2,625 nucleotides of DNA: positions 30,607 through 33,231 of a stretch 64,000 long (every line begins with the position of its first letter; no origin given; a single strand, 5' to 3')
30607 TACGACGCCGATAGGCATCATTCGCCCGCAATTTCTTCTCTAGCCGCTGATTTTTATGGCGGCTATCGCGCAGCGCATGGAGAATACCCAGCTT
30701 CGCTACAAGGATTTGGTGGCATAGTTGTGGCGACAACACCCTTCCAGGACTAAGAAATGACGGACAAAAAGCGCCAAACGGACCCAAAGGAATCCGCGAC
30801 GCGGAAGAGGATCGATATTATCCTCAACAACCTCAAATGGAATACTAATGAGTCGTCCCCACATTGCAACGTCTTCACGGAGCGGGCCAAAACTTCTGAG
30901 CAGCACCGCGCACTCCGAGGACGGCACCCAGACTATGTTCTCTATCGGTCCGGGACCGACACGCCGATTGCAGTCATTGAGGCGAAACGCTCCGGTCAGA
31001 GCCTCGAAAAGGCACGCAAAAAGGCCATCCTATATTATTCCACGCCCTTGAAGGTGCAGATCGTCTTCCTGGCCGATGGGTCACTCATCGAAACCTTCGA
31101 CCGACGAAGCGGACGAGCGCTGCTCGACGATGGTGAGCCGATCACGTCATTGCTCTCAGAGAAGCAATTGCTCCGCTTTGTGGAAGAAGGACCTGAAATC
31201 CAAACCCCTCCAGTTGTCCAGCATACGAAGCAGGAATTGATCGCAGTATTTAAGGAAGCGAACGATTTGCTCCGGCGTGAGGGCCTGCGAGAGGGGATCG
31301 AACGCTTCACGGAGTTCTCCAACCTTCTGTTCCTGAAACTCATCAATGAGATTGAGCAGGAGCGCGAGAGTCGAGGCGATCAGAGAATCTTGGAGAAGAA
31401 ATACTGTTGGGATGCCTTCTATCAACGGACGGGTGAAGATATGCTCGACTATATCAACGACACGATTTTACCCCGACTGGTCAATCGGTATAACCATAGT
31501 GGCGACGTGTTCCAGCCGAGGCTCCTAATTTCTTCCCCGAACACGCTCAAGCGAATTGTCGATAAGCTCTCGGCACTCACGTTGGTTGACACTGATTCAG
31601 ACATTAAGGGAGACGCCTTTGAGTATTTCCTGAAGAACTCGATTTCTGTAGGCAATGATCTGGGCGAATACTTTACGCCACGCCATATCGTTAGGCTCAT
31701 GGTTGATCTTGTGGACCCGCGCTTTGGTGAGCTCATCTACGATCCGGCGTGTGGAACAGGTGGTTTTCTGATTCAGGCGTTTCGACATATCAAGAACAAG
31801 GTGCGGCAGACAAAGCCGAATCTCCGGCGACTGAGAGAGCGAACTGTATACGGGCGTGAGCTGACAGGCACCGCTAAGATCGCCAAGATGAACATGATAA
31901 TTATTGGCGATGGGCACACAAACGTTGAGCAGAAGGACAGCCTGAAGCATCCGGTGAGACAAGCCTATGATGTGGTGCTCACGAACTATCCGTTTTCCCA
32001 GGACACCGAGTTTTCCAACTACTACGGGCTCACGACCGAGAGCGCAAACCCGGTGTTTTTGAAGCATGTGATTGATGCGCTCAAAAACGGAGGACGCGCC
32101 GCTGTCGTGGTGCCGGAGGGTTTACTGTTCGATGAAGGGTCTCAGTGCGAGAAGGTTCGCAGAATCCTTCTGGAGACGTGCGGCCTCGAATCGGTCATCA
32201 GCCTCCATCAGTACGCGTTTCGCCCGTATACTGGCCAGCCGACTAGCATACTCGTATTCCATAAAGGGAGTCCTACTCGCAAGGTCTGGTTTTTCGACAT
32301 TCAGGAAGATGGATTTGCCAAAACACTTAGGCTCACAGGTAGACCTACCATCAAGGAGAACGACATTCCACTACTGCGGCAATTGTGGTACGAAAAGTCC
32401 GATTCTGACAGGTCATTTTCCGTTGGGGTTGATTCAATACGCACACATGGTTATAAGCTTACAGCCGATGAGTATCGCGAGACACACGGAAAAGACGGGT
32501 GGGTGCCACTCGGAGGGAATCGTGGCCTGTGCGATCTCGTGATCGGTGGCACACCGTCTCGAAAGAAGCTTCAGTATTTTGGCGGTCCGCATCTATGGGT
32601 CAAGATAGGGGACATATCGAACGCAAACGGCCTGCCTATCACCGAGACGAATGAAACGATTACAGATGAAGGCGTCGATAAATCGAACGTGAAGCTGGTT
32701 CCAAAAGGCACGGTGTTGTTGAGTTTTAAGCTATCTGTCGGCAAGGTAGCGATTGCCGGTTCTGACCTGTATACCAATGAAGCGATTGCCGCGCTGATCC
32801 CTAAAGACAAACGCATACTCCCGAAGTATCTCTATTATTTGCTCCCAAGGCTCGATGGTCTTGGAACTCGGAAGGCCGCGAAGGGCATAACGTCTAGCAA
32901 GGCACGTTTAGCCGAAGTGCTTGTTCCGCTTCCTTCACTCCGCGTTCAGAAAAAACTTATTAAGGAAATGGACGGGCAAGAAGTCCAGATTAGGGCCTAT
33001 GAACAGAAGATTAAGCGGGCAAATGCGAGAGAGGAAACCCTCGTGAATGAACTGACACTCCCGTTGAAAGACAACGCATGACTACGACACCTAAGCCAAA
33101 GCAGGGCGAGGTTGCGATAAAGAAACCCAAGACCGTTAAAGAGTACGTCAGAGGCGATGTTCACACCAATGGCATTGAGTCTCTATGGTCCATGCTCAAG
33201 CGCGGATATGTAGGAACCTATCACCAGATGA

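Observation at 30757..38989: Prophage-borne defence island: two divergent single-chain Type IIG-like RM enzymes flanking a methyltransferase/nuclease pair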

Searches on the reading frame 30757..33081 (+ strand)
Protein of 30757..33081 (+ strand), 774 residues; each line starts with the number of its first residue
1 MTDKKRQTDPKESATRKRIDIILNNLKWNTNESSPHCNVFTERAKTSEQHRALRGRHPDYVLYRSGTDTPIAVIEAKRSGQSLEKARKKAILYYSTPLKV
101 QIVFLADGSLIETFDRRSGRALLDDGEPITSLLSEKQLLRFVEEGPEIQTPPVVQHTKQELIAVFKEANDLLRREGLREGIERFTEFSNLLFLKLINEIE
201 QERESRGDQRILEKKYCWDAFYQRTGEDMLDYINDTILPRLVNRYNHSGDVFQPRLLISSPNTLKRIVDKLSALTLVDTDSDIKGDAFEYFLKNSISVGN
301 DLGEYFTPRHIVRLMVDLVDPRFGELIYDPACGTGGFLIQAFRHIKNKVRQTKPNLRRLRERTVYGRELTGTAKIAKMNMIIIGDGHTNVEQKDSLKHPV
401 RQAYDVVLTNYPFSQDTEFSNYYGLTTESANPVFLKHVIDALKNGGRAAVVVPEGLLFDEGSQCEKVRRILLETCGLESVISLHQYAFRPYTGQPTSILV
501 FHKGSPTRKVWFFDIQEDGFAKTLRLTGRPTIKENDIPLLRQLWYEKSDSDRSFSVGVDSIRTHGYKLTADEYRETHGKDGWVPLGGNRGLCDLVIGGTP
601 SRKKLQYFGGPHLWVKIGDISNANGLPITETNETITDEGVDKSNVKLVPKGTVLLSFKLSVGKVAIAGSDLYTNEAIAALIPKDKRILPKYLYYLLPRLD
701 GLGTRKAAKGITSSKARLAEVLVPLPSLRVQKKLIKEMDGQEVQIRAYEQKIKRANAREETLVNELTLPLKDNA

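Call 3: search_protein_families(library=pfam, proteins=[window:30757-33081:+], max_evalue=0.01)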
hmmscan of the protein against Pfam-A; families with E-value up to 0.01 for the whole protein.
window:30757-33081:+ (774 aa): 6 families
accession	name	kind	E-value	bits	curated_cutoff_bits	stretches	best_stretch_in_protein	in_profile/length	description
PF02384.22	N6_Mtase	-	1.9e-57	195.4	20.4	1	280-577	2-306/311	N-6 DNA Methylase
PF01420.25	Methylase_S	-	2e-13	51.3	22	1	591-739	12-150/168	Type I restriction modification DNA specificity domain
PF01170.24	UPF0020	-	9.3e-07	29.2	22.3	1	313-459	18-173/197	RMKL-like, methyltransferase domain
PF07669.17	Eco57I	-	3.3e-05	24.5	25.3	1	400-484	71-166/171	Eco57I restriction-modification methylase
PF04313.20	HSDR_N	-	4.8e-05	23.7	25.1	1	52-93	122-160/198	Type I restriction enzyme R protein N terminus (HSDR_N)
PF20473.4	MmeI_Mtase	-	0.00019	21.1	27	1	327-391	23-92/259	MmeI, DNA-methyltransferase domain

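Call 4: search_protein_families(library=ncbifam, proteins=[window:30757-33081:+], max_evalue=0.01)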
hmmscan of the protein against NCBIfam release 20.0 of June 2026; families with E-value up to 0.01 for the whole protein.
window:30757-33081:+ (774 aa): 7 families
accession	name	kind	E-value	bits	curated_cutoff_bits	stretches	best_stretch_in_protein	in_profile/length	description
NF047738.1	antiphage_MADS2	equivalog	1.1e-38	133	720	2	156-403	172-428/654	methylation-associated defense system DNA methyltransferase MAD2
TIGR00497.1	hsdM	equivalog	1.5e-17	63.5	242.75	1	264-576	157-488/515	type I restriction-modification system subunit M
NF046051.1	restrict_EcoAI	equivalog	3.5e-08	32.3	550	1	15-139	7-128/768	EcoAI/FtnUII family type I restriction enzme subunit R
NF033452.1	BREX_1_MTaseX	exception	2.3e-05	22.4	500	1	380-502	484-615/1210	BREX-1 system adenine-specific DNA-methyltransferase PglX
TIGR01177.1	TIGR01177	hypoth_equivalog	2.5e-05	23.8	316.55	1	311-341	170-200/330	TIGR01177 family methyltransferase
TIGR02987.1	met_A_Alw26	exception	0.00023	20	353.5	0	302-357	3-67/523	Alw26I/Eco31I/Esp3I family type II restriction adenine-specific DNA-methyltransferase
NF033455.1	BREX_6_MTaseX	exception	0.0011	16.5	900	0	402-495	553-650/1319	BREX-6 system adenine-specific DNA-methyltransferase PglX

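Call 7: search_solved_structures(query=window:30757-33081:+, max_evalue=0.001)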
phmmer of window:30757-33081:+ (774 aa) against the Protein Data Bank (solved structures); distinct sequences matched with E-value up to 0.001: 16.
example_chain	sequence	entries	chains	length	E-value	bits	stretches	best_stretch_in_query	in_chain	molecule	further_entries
5ybb_A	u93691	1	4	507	7.9e-48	166.6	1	157-580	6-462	Type I restriction-modification system methyltransferase subunit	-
2okc_A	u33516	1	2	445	1e-44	156.3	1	182-518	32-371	Type I restriction enzyme StySJI M protein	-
3ufb_A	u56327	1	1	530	1.2e-44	156.1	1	263-517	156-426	Type I restriction-modification system methyltransferase subunit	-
7eew_A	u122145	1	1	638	8.3e-35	123.5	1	264-518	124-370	Type I restriction-modification system methyltransferase subunit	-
1yf2_A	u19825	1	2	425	6.9e-32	113.9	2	594-764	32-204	Type I restriction-modification enzyme, S subunit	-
2y7c_B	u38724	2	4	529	1.2e-30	109.8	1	169-508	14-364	TYPE I RESTRICTION ENZYME ECOKI M PROTEIN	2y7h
2ar0_A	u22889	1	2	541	1.2e-30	109.8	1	168-508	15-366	Type I restriction enzyme EcoKI M protein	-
7vru_A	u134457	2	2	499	3.3e-29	105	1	278-507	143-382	Site-specific DNA-methyltransferase (adenine-specific)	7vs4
7vru_B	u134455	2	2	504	1.1e-19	73.5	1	279-552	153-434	Site-specific DNA-methyltransferase (adenine-specific)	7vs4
7bst_D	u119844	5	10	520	1.8e-17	66.2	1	279-576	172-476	Type I restriction enzyme EcoR124II M protein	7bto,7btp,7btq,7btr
3khk_A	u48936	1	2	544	2.7e-17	65.6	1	280-415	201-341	Type I restriction-modification system methylation subunit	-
3lkd_A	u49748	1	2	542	7.7e-17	64.1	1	262-521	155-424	Type I restriction-modification system methyltransferase subunit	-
8w0p_A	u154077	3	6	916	1.1e-12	50.4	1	400-505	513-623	RM.BsaXI | site-specific DNA-methyltransferase (adenine-specific)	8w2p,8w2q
5ybb_D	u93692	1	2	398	1.7e-08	36.5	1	646-767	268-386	Restriction endonuclease S subunits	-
3okg_A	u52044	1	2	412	1.9e-08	36.4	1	646-767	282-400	Restriction endonuclease S subunits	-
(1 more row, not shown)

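Call 10: find_homologous_proteins(query=window:30757-33081:+, max_evalue=1e-10)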
Query window:30757-33081:+ (774 aa): 4069 proteins with E <= 1e-10 among 8000 candidates; the best 120 are listed.
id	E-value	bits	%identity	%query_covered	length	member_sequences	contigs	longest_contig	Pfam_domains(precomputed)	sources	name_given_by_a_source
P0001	0.0e+0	1724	98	100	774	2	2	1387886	PF02384.23,PF07669.18,PF01170.25,PF01420.26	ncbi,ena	-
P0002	0.0e+0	1382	82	96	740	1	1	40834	PF02384.23,PF01170.25,PF01420.26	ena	-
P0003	0.0e+0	1380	78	99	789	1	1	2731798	PF02384.23,PF01170.25,PF01420.26,PF20473.5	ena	-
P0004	0.0e+0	1286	86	84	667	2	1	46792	PF04313.21,PF02384.23,PF01170.25,PF20473.5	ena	-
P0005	0.0e+0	1282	73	98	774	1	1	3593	PF04313.21,PF02384.23,PF01170.25,PF01420.26,PF20473.5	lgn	-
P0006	0.0e+0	1278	73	98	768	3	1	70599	PF04313.21,PF02384.23,PF07669.18,PF01170.25,PF01420.26,PF20473.5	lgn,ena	-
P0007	0.0e+0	1223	71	97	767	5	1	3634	PF04313.21,PF02384.23,PF07669.18,PF01170.25,PF01420.26,PF20473.5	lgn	-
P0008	0.0e+0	1223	70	98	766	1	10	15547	PF04313.21,PF02384.23,PF07669.18,PF01170.25,PF01420.26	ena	-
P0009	0.0e+0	1222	69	98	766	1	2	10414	PF04313.21,PF02384.23,PF07669.18,PF01170.25,PF01420.26,PF20473.5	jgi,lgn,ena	-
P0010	0.0e+0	1218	70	98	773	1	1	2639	PF04313.21,PF02384.23,PF01170.25,PF01420.26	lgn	-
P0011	0.0e+0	1213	69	99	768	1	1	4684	PF02384.23,PF07669.18,PF01170.25,PF01420.26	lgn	-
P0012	0.0e+0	1213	69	98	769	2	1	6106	PF02384.23,PF07669.18,PF01170.25,PF01420.26,PF20473.5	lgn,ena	-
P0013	0.0e+0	1212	69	99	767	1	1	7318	PF04313.21,PF02384.23,PF07669.18,PF01170.25,PF01420.26,PF20473.5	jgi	jgi:type I restriction enzyme M protein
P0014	0.0e+0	1211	68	98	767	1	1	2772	PF04313.21,PF02384.23,PF07669.18,PF01170.25,PF01420.26,PF20473.5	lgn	-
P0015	0.0e+0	1210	69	98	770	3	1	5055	PF04313.21,PF02384.23,PF01170.25,PF01420.26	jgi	jgi:type I restriction enzyme M protein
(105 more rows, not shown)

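Call 16: find_encoding_contigs(protein=P0001, flank=10000, max_places=6)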
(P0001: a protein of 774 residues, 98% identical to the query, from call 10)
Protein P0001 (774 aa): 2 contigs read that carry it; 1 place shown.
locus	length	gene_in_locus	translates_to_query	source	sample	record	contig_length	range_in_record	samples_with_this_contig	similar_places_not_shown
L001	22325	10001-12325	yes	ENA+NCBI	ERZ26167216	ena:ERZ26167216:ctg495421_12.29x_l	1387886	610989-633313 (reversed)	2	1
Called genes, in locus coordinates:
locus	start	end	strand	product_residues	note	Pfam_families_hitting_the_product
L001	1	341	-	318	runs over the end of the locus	PF00701:DHDPS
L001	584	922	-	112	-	-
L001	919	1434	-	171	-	PF00756:Esterase (weak)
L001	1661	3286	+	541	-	PF00501:AMP-binding, PF13193:AMP-binding_C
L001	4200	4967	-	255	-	PF00106:adh_short, PF08659:KR (weak), PF13561:adh_short_C2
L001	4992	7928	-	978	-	PF18998:Flg_new_2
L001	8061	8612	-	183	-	-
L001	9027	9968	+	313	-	PF12762:DDE_Tnp_IS1595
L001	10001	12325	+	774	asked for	PF02384:N6_Mtase, PF01170:UPF0020 (weak), PF07669:Eco57I (weak), PF01420:Methylase_S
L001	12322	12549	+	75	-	-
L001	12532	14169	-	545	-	PF25778:DUF7948, PF06739:SBBP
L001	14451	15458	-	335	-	PF08100:Dimerisation, PF00891:Methyltransf_2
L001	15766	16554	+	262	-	PF01987:AIM24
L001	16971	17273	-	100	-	-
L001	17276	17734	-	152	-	-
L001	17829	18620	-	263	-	PF05721:PhyH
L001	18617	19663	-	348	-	PF01408:GFO_IDH_MocA, PF22725:GFO_IDH_MocA_C3, PF02894:GFO_IDH_MocA_C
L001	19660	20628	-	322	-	PF00291:PALP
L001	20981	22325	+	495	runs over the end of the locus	PF07995:GSDH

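Call 51: find_related_loci(query=window:30757-33081:+, collection=viral_contigs, flank=6000)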
Query window:30757-33081:+ (774 aa) in viral_contigs; peptide patterns used: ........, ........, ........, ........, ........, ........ (x = any residue, [..] = any of these).
4 stretches matched a pattern; 3 encode a relative of the query (tblastn E <= 1e-3); 3 distinct loci.
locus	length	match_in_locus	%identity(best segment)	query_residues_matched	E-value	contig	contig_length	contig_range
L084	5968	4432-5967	73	5-516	0e+0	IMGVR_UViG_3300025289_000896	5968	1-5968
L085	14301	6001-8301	49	5-768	0e+0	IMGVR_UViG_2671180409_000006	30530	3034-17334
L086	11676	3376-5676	49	5-768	0e+0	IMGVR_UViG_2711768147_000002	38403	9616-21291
